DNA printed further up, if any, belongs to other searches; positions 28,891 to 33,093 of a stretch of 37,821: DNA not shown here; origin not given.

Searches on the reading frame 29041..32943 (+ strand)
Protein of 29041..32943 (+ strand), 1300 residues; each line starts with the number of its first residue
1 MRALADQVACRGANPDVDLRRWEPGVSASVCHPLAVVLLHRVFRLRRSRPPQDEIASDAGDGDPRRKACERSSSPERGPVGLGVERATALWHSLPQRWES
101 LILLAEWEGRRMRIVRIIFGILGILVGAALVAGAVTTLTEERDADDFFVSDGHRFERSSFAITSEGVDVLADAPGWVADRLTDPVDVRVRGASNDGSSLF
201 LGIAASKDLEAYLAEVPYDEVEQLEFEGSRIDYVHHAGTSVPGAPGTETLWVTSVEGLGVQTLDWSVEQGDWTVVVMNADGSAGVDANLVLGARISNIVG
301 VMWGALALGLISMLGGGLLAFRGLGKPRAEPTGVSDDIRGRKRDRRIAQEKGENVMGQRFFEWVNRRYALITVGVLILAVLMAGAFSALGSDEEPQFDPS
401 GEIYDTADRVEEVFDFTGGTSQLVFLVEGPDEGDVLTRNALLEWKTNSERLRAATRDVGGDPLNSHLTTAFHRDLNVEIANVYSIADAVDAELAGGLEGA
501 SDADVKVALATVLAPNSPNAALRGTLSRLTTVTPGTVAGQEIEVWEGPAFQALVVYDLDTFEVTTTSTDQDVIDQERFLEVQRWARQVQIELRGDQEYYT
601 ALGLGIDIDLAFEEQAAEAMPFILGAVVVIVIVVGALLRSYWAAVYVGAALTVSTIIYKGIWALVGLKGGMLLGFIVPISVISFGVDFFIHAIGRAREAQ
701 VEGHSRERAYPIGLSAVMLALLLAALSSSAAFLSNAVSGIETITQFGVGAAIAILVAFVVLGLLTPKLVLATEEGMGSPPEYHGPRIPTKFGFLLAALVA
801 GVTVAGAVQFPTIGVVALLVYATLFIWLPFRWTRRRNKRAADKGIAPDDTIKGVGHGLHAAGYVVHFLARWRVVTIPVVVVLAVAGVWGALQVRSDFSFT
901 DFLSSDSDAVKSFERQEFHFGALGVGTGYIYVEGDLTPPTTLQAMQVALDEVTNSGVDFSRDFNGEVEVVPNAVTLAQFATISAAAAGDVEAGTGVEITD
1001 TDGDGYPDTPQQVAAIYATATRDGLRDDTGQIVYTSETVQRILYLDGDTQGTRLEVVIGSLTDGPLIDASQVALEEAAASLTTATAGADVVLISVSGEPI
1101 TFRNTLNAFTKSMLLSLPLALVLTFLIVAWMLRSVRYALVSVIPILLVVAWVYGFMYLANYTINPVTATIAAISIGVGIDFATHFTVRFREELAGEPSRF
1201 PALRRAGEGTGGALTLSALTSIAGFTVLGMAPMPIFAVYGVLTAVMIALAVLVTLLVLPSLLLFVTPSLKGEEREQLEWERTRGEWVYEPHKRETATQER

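Call 16: search_protein_families(library=pfam, proteins=[window:29041-32943:+], max_evalue=0.001)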
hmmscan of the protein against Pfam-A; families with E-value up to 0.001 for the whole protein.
window:29041-32943:+ (1300 aa): 2 families
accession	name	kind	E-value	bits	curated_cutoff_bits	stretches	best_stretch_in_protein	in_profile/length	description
PF03176.21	MMPL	-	3.7e-32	112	20.5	2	1022-1282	54-322/333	MMPL family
PF12349.14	Sterol-sensing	-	0.00029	21.2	22.3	1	650-761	15-125/153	Sterol-sensing domain of SREBP cleavage-activation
